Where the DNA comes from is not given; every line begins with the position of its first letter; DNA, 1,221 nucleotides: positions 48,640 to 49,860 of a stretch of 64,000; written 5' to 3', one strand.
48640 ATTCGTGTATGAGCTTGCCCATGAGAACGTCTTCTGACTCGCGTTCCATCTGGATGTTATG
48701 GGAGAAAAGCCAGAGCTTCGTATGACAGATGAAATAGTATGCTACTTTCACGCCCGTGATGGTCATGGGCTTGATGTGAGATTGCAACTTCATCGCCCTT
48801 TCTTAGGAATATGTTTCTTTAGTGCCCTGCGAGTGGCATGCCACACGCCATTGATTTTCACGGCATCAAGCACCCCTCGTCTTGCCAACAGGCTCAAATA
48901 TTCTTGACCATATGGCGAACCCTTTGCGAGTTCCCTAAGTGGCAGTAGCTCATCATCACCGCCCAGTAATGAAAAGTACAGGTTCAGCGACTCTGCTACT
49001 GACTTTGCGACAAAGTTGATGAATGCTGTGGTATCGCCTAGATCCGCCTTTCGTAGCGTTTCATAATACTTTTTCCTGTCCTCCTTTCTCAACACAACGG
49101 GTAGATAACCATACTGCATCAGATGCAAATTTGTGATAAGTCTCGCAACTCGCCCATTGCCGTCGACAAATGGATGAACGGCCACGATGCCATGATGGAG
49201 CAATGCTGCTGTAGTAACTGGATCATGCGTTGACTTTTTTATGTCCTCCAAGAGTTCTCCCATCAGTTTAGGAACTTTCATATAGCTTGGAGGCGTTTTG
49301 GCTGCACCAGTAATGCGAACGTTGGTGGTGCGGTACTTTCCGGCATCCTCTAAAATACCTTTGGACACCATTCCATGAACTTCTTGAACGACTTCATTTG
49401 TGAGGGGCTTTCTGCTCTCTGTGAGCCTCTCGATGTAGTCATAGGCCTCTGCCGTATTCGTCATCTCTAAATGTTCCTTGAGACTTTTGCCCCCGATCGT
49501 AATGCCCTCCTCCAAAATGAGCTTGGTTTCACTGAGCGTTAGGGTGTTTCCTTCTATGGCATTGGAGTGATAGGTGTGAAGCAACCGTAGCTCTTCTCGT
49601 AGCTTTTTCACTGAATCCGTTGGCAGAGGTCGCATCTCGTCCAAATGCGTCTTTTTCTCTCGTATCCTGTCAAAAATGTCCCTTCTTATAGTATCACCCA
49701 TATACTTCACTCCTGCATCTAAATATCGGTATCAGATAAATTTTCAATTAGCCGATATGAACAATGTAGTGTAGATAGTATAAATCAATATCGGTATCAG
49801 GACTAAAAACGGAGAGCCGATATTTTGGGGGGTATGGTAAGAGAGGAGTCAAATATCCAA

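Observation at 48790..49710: Class II Fic (AMPylator-type) gene translationally coupled to the cas4-cas1-cas2 adaptation module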

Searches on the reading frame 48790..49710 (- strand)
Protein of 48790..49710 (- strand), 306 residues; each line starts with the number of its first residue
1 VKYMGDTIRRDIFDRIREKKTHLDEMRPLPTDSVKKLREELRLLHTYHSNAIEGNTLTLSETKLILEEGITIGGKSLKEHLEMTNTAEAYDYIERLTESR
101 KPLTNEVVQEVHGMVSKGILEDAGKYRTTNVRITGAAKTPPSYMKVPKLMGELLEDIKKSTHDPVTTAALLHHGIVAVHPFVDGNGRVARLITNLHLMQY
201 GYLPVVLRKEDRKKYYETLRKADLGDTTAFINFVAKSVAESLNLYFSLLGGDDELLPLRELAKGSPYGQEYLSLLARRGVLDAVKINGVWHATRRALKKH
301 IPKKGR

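Call 3: search_protein_families(library=pfam, proteins=[window:48790-49710:-], max_evalue=0.01)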
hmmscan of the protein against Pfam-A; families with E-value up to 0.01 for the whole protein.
window:48790-49710:- (306 aa): 1 family
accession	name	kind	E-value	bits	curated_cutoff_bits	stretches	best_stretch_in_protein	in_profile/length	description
PF02661.23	Fic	-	1.1e-20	74.6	24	1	102-197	1-93/93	Fic/DOC family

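Call 4: search_protein_families(library=ncbifam, proteins=[window:48790-49710:-], max_evalue=0.001)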
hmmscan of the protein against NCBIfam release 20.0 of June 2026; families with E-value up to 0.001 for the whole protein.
window:48790-49710:- (306 aa): 4 families
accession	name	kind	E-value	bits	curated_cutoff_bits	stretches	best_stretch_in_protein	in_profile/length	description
TIGR02613.1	mob_myst_B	hypoth_equivalog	2.9e-18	66.4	124.4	1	78-234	23-185/186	mobile mystery protein B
NF046030.1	ProtAdlyltaseSoFic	equivalog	3.5e-09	36.1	550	1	100-241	110-262/361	protein adenylyltransferase Fic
NF041381.1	XopAC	subfamily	2e-08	33.4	450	1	86-212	287-426/451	XopAC/AvrAC family type III secretion system effector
NF046029.1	ProtAdlyltaseNmFic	equivalog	2.9e-06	27.1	230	1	102-227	26-145/177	protein adenylyltransferase Fic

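Call 5: find_homologous_proteins(query=window:48790-49710:-, max_evalue=1e-10)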
Query window:48790-49710:- (306 aa): 6674 proteins with E <= 1e-10 among 8000 candidates; the best 120 are listed.
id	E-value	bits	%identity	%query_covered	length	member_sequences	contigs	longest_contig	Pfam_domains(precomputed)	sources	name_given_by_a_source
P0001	8.0e-190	648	100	96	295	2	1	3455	PF02661.24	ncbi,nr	ncbi:MAG TPA: Fic family protein [Methanocellales archaeon]|nr:Fic family protein [Methanocellales a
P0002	5.4e-171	586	90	96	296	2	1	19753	PF02661.24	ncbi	-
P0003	6.4e-147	507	77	98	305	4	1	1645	PF02661.24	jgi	-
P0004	5.1e-143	494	73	99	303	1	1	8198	PF02661.24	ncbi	-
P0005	2.0e-132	459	69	96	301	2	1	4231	PF02661.24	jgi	-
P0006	1.1e-131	457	69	96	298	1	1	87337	PF02661.24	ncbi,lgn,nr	ncbi:MAG: Fic family protein [Methanocellales archaeon]|nr:Fic family protein [Methanocellales archa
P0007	3.3e-128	445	66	99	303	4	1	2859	PF02661.24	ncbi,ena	-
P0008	8.8e-126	437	71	90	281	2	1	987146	PF02661.24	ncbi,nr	ncbi:MAG: Fic family protein [Methanosarcinales archaeon]|nr:MAG: Fic family protein [Methanosarcina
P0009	2.3e-118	413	62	96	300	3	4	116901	PF02661.24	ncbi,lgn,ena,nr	ncbi:adenosine monophosphate-protein transferase SoFic [archaeon BMS3Bbin16]|nr:adenosine monophosph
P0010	1.4e-117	411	62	97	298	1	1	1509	PF02661.24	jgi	-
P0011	7.0e-117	408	62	98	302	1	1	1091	PF02661.24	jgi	jgi:Fic family protein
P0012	8.9e-117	408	60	99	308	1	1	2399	PF02661.24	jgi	jgi:Fic family protein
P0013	1.2e-116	407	60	99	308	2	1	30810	PF02661.24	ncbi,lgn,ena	-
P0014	1.2e-116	407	60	96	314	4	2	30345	PF02661.24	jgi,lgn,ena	-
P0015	3.0e-116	406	61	97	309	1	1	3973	PF02661.24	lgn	-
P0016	7.6e-116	405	61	97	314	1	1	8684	PF02661.24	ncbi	-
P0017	1.0e-115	404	60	98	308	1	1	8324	PF02661.24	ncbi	-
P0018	1.1e-115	404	59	99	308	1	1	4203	PF02661.24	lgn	-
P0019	1.9e-115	404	60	99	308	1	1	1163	PF02661.24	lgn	-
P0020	2.7e-115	403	59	98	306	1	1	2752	PF02661.24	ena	-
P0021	4.3e-115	402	62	97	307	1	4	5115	PF02661.24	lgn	-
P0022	4.7e-115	402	59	97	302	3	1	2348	PF02661.24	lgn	-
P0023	6.0e-115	402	58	99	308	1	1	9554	PF02661.24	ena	-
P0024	6.7e-115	402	60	98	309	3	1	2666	PF02661.24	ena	-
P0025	9.7e-115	401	59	98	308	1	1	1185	PF02661.24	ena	-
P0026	1.1e-114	401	60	96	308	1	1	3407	PF02661.24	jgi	jgi:Fic family protein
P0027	1.3e-114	401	59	99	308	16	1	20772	PF02661.24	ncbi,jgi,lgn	-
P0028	1.7e-114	400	60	98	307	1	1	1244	PF02661.24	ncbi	-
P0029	1.7e-114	400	60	98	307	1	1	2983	PF02661.24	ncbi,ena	-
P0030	1.9e-114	400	62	96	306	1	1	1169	PF02661.24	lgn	-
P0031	2.0e-114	400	59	97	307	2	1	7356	PF02661.24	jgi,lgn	jgi:Fic family protein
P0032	2.2e-114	400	60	99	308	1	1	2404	PF02661.24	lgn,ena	-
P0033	2.3e-114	400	59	97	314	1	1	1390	PF02661.24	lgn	-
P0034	2.8e-114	400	58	99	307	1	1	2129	PF02661.24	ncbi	-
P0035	3.5e-114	399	60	97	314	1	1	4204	PF02661.24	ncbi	-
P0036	4.2e-114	399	60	97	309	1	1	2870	PF02661.24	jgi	jgi:Fic family protein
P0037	4.6e-114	399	60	97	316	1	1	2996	PF02661.24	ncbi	-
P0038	4.7e-114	399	59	99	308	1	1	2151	PF02661.24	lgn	-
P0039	4.8e-114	399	60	97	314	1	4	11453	PF02661.24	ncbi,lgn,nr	ncbi:MAG: Fic family protein [Euryarchaeota archaeon]|nr:Fic family protein [Euryarchaeota archaeon]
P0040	4.9e-114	399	59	98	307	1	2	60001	PF02661.24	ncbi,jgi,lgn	-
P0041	7.0e-114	398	60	99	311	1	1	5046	PF02661.24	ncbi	-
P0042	7.0e-114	398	61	96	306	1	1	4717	PF02661.24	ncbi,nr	ncbi:MAG: Fic family protein [Euryarchaeota archaeon]|nr:Fic family protein [Euryarchaeota archaeon]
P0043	7.2e-114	398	58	99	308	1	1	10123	PF02661.24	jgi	jgi:Fic family protein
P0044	8.4e-114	398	59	99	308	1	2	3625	PF02661.24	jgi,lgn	-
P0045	8.6e-114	398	59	96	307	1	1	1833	PF02661.24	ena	-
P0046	9.5e-114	398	58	99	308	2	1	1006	PF02661.24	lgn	-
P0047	9.7e-114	398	59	99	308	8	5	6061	PF02661.24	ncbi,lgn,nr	ncbi:MAG: Fic family protein [Candidatus Methanoperedens sp.]|nr:Fic family protein [Candidatus Meth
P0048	1.0e-113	398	59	98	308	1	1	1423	PF02661.24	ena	-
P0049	1.1e-113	398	60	97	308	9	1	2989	PF02661.24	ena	-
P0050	1.1e-113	398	61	98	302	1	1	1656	PF02661.24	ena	-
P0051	1.3e-113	398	59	99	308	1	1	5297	PF02661.24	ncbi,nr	ncbi:Fic/DOC family protein [uncultured archaeon]|nr:Fic/DOC family protein [uncultured archaeon]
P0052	1.5e-113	397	59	97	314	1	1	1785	PF02661.24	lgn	-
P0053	1.8e-113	397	60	98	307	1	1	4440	PF02661.24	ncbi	-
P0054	2.1e-113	397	60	96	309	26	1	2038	PF02661.24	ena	-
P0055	2.7e-113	396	58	99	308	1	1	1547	PF02661.24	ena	-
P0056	2.7e-113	396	59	99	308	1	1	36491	PF02661.24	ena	-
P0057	2.9e-113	396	59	99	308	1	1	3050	PF02661.24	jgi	jgi:Fic family protein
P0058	3.2e-113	396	60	96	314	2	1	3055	PF02661.24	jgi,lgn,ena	-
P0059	3.5e-113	396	59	97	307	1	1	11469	PF02661.24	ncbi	-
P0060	4.2e-113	396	59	98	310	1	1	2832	PF02661.24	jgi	jgi:Fic family protein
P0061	5.6e-113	395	59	98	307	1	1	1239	PF02661.24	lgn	-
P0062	5.6e-113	395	60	97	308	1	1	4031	PF02661.24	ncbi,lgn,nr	ncbi:MAG: Fic family protein [Methanosarcinales archaeon]|nr:Fic family protein [Methanosarcinales a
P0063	5.9e-113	395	59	99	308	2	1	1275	PF02661.24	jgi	-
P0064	6.1e-113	395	59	98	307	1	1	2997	PF02661.24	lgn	-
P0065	7.1e-113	395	62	91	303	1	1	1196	PF02661.24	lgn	-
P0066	7.2e-113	395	60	97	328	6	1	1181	PF02661.24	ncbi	-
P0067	8.1e-113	395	60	97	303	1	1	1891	PF02661.24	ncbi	-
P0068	8.3e-113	395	60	97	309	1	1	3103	PF02661.24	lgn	-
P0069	8.7e-113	395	59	98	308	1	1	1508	PF02661.24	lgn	-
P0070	9.1e-113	395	59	97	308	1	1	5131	PF02661.24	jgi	-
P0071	9.7e-113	395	60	98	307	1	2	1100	PF02661.24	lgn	-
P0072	1.0e-112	395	60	98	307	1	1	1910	PF02661.24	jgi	jgi:Fic family protein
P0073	1.0e-112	395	59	98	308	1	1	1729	PF02661.24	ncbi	-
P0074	1.2e-112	394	58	99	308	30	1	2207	PF02661.24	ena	-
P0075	1.3e-112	394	59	99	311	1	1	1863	PF02661.24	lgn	-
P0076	1.5e-112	394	59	98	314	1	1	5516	PF02661.24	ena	-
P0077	1.5e-112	394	58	99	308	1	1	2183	PF02661.24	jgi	jgi:Fic family protein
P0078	1.7e-112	394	59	99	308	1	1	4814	PF02661.24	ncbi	ncbi:MAG: Fic family protein [Candidatus Methanoperedens sp.]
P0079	1.7e-112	394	59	98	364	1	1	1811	PF02661.24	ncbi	-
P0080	1.8e-112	394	58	99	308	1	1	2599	PF02661.24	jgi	jgi:Fic family protein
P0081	2.0e-112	394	59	99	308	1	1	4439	PF02661.24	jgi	-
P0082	2.3e-112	393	60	97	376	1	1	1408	PF02661.24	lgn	-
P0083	2.4e-112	393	58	99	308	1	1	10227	PF02661.24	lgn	-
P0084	2.5e-112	393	60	97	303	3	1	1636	PF02661.24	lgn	-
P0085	2.6e-112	393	59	97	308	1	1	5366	PF02661.24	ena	-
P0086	2.9e-112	393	58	97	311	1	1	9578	PF02661.24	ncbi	-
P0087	3.0e-112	393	57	99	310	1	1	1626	PF02661.24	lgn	-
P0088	3.5e-112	393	59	98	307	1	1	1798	PF02661.24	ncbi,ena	ncbi:MAG TPA: Fic family protein [Candidatus Methanoperedens sp.]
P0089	3.5e-112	393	59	98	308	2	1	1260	PF02661.24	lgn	-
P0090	3.5e-112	393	59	98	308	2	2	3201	PF02661.24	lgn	-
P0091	4.0e-112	393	59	98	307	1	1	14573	PF02661.24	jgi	jgi:Fic family protein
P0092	4.1e-112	393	60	97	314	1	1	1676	PF02661.24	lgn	-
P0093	4.3e-112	393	60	98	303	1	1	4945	PF02661.24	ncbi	-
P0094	4.8e-112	392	58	99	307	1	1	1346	PF02661.24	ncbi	-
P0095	5.1e-112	392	60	97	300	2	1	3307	PF02661.24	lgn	-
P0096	5.2e-112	392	60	98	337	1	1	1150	PF02661.24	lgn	-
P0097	5.5e-112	392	58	99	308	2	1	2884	PF02661.24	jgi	jgi:Fic family protein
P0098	6.2e-112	392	58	99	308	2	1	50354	PF02661.24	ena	-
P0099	6.3e-112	392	58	98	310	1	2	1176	PF02661.24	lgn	-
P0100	6.4e-112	392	58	99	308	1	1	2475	PF02661.24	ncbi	-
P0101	6.7e-112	392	59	96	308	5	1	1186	PF02661.24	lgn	-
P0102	7.1e-112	392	58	96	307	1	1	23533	PF02661.24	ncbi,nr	ncbi:MAG: hypothetical protein C5S43_05780 [Candidatus Methanocomedens sp.]|nr:MAG: hypothetical pro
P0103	7.1e-112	392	58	99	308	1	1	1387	PF02661.24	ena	-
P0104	7.8e-112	392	61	97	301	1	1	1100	PF02661.24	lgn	-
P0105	7.9e-112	392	58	99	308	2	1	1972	PF02661.24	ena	-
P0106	8.7e-112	392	58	99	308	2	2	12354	PF02661.24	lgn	-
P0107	8.8e-112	392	59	98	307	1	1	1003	PF02661.24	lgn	-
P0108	9.9e-112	391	58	98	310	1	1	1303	PF02661.24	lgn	-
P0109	1.1e-111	391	59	94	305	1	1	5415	PF02661.24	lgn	-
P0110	1.1e-111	391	59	96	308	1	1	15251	PF02661.24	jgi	-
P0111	1.2e-111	391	59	98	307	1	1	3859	PF02661.24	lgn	-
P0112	1.2e-111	391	58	99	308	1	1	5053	PF02661.24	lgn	-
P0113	1.2e-111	391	58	99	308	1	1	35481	PF02661.24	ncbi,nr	ncbi:Fic/DOC family protein [uncultured archaeon]|nr:Fic/DOC family protein [uncultured archaeon]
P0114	1.3e-111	391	57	97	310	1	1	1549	PF02661.24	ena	-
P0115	1.4e-111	391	58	98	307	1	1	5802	PF02661.24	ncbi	-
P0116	1.4e-111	391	59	96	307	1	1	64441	PF02661.24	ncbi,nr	ncbi:MAG: Fic family protein [Methanosarcinales archaeon]|nr:Fic family protein [Methanosarcinales a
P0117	1.5e-111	391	58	99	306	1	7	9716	PF02661.24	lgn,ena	-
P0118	1.6e-111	391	60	96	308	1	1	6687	PF02661.24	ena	-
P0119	1.6e-111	391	60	96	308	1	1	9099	PF02661.24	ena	-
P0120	1.6e-111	391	57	99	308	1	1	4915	PF02661.24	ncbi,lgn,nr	ncbi:MAG: Fic family protein [Methanosarcinaceae archaeon]|nr:Fic family protein [Methanosarcinaceae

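Call 7: find_encoding_contigs(protein=P0002, flank=10000, max_places=3)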
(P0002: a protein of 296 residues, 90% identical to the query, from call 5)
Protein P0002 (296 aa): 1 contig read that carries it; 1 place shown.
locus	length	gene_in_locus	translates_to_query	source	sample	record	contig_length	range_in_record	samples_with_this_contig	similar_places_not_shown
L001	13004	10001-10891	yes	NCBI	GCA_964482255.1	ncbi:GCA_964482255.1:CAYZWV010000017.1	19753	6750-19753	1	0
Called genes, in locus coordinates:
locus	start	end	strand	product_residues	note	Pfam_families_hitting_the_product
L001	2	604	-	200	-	PF18955:DUF5698, PF10035:DUF2179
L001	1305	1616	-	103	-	PF05854:MC1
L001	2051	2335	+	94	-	PF27424:AF0891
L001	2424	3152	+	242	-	PF21350:Cas6_I-A, PF01881:Cas_Cas6_C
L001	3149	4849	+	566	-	PF09706:Cas_CXXC_CXXC (faint)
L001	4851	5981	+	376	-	-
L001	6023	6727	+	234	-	-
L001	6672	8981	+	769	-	PF01966:HD (faint), PF18019:Cas3_HD, PF00270:DEAD, PF00271:Helicase_C (weak), PF22590:Cas3-like_C_2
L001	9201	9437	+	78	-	PF04014:MazE_antitoxin (weak)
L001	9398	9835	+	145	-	PF01850:PIN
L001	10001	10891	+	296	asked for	PF02661:Fic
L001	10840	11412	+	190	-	PF01930:Cas_Cas4, PF12705:PDDEXK_1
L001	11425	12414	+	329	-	PF01867:Cas_Cas1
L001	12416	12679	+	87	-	PF09827:CRISPR_Cas2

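Call 8: find_encoding_contigs(protein=P0006, flank=10000, max_places=3)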
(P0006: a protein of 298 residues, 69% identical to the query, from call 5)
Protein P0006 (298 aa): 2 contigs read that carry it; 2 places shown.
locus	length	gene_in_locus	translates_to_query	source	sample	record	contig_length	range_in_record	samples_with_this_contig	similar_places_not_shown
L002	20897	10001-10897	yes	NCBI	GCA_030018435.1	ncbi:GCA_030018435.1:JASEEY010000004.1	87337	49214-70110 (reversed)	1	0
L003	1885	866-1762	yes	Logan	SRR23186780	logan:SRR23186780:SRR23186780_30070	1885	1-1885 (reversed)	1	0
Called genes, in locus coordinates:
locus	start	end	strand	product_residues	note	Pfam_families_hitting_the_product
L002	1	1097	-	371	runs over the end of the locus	PF04015:DUF362, PF13187:Fer4_9 (faint), PF12797:Fer4_2 (faint), PF12837:Fer4_6 (weak), PF00037:Fer4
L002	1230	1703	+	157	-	-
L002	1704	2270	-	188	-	PF00117:GATase, PF07722:Peptidase_C26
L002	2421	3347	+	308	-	-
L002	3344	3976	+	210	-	-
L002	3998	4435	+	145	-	PF10107:Endonuc_Holl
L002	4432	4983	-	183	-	PF01174:SNO, PF00117:GATase, PF07685:GATase_3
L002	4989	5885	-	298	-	PF01680:SOR_SNZ, PF05690:ThiG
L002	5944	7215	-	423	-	PF22641:TiaS_TCKD, PF08489:TiaS_FLD, PF23783:Zn_ribbon_TiaS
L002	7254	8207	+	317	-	PF26553:PDDEXK_19, PF01381:HTH_3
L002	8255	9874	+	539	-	PF00118:Cpn60_TCP1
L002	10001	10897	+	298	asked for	PF02661:Fic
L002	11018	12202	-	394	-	PF04055:Radical_SAM, PF13353:Fer4_12 (weak), PF13186:SPASM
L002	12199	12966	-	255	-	PF02602:HEM4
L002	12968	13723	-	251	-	PF00590:TP_methylase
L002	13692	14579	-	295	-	PF01379:Porphobil_deam, PF03900:Porphobil_deamC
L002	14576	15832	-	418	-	PF00202:Aminotran_3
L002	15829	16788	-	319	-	PF00490:ALAD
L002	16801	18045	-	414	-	PF05201:GlutR_N, PF02826:2-Hacid_dh_C (weak), PF01488:Shikimate_DH, PF03807:F420_oxidored, PF00745:GlutR_dimer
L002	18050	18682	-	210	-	PF13241:NAD_binding_7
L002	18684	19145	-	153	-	PF13404:HTH_AsnC-type (weak), PF22451:NirdL-like_HTH, PF17805:AsnC_trans_reg2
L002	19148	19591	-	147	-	PF13404:HTH_AsnC-type, PF22451:NirdL-like_HTH, PF17805:AsnC_trans_reg2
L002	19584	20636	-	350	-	PF04055:Radical_SAM, PF13353:Fer4_12 (weak), PF13186:SPASM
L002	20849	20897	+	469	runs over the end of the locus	PF02310:B12-binding, PF04055:Radical_SAM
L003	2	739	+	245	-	?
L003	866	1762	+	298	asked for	PF02661:Fic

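Call 9: find_encoding_contigs(protein=P0008, flank=10000, max_places=3)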
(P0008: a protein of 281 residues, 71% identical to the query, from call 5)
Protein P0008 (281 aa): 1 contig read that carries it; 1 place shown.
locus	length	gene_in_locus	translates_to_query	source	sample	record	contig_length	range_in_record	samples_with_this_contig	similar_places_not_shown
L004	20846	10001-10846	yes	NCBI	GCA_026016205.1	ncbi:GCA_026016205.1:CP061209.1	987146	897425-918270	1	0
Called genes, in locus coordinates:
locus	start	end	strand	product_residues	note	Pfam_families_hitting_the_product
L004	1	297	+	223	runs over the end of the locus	PF00154:RecA_N, PF06745:ATPase, PF08423:Rad51, PF13481:AAA_25, PF05707:Zot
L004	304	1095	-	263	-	PF01678:DAP_epimerase, PF05544:Pro_racemase (faint), PF01678:DAP_epimerase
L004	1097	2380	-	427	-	PF00278:Orn_DAP_Arg_deC, PF01168:Ala_racemase_N, PF02784:Orn_Arg_deC_N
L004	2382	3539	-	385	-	PF00155:Aminotran_1_2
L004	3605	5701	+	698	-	PF00270:DEAD, PF04851:ResIII, PF22527:DEXQc_Suv3, PF00271:Helicase_C, PF20470:HTH_61, PF21280:Helicase_dom4_arc, PF14520:HHH_5 (weak)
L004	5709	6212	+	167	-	PF08617:CGI-121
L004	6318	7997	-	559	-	PF00920:ILVD_EDD_N, PF24877:ILV_EDD_C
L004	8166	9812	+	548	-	PF00118:Cpn60_TCP1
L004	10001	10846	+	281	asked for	PF02661:Fic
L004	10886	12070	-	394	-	PF04055:Radical_SAM, PF13353:Fer4_12 (weak), PF13186:SPASM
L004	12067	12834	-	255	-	PF02602:HEM4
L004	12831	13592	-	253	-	PF00590:TP_methylase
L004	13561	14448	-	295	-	PF01379:Porphobil_deam, PF03900:Porphobil_deamC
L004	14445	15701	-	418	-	PF00202:Aminotran_3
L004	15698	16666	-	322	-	PF00490:ALAD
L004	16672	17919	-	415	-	PF05201:GlutR_N, PF01488:Shikimate_DH, PF03807:F420_oxidored, PF00745:GlutR_dimer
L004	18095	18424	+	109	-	-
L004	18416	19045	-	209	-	PF13241:NAD_binding_7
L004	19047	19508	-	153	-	PF13404:HTH_AsnC-type (weak), PF22451:NirdL-like_HTH, PF17805:AsnC_trans_reg2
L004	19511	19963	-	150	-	PF13404:HTH_AsnC-type (weak), PF22451:NirdL-like_HTH, PF17805:AsnC_trans_reg2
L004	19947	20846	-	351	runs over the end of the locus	PF04055:Radical_SAM, PF13353:Fer4_12, PF13186:SPASM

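Call 10: find_encoding_contigs(protein=P0004, flank=10000, max_places=3)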
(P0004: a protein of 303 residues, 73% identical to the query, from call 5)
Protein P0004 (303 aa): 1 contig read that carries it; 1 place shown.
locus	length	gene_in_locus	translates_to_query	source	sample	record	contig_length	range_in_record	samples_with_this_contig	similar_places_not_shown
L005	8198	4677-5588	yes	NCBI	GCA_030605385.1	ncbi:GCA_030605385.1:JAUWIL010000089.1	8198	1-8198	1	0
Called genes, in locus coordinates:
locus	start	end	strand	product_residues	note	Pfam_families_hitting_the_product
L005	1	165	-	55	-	?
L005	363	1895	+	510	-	PF02629:CoA_binding, PF13380:CoA_binding_2, PF13607:Succ_CoA_lig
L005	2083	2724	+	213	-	PF13549:ATP-grasp_5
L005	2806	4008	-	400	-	PF02771:Acyl-CoA_dh_N, PF02770:Acyl-CoA_dh_M, PF00441:Acyl-CoA_dh_1, PF08028:Acyl-CoA_dh_2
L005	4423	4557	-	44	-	-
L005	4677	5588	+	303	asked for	PF02661:Fic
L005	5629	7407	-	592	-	PF00753:Lactamase_B (faint), PF12706:Lactamase_B_2 (weak), PF07521:RMMBL (weak)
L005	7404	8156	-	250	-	-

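Call 18: find_related_loci(query=A1, collection=genome_contigs, flank=10000)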
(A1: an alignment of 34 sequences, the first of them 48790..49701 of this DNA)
Query A1 (303 aa) in genome_contigs; peptide patterns used: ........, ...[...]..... (x = any residue, [..] = any of these).
600 stretches matched a pattern (row limit reached: there are more); 585 encode a relative of the query (tblastn E <= 1e-3); the best 80 are kept; 80 distinct loci.
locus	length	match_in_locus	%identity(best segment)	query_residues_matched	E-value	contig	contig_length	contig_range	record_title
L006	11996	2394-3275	60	5-298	1e-122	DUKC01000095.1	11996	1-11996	MAG TPA_asm: Thermoplasmata archaeon isolate UBA9212 contig_77838, whole genome shotgun sequence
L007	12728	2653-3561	47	11-303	9e-85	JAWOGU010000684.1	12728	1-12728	MAG: Chloroflexota bacterium isolate CWP4-1.bin.112 k191_1225912, whole genome shotgun sequence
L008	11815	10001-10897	47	5-298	2e-78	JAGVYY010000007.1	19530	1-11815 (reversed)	Candidatus Woesearchaeota archaeon isolate RIFCSPHIGHO2_02_FULL_32_10 rifcsphigho2_02_scaffold_4578, whole genome shotgu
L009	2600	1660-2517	46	23-298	5e-80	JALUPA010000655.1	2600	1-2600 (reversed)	MAG: Ardenticatenaceae bacterium isolate S146_maxbin2_scaf2bin.202 S146_NODE_69071_length_2600_cov_3.623939, whole genom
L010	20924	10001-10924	44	5-303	4e-74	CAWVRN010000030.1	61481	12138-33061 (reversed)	MAG TPA_asm: uncultured Bdellovibrio sp. isolate ERR3589585_binner123_56 genome assembly, contig: ERZ7462356.184, whole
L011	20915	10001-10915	39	2-300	3e-67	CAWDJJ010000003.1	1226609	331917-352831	MAG: uncultured Chloroflexia bacterium isolate MFD06435.bin.2.24 genome assembly, contig: contig_48488, whole genome sho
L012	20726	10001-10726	48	9-247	6e-67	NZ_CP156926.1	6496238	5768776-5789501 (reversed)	Sporomusa aerivorans strain DSM 13326 chromosome, complete genome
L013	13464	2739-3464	47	8-246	9e-66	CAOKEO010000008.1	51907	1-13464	MAG TPA_asm: uncultured Clostridium sp. isolate SRR15604501_bin.28_metawrap_v1.3_MAG genome assembly, contig: NODE.633_l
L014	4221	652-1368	48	10-246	9e-65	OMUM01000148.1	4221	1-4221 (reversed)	uncultured bacterium isolate hRUG889 genome assembly, contig: NODE_31678_length_4221_cov_10.1015, whole genome shotgun s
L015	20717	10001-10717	48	10-246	3e-63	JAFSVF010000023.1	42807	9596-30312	MAG: Bacilli bacterium isolate RGIG3504 Goat_Rumen.Co__c2739411, whole genome shotgun sequence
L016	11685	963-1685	45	8-246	2e-61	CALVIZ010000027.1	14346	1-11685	MAG: uncultured Bacilli bacterium isolate BRZ_PF__bin60 genome assembly, contig: BRZ_PF__NODE_5434_length_14346_cov_7.02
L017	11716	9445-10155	47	13-247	1e-60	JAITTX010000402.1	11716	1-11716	MAG: Paraburkholderia sp. isolate Sph363_bin29 k119_639219, whole genome shotgun sequence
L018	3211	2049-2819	44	5-253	6e-61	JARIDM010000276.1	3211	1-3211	MAG: Sporosarcina sp. isolate cluster2_bin.62 k127_1431480, whole genome shotgun sequence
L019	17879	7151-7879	44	8-247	3e-60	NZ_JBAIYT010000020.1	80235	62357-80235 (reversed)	Nitratidesulfovibrio sp. 1201_IL3209 NODE_20_length_80235_cov_62.151570, whole genome shotgun sequence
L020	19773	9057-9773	46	9-246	2e-59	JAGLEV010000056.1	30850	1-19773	MAG: Thiotrichaceae bacterium isolate SW_4_8 ROV167.bin.8.fa_56, whole genome shotgun sequence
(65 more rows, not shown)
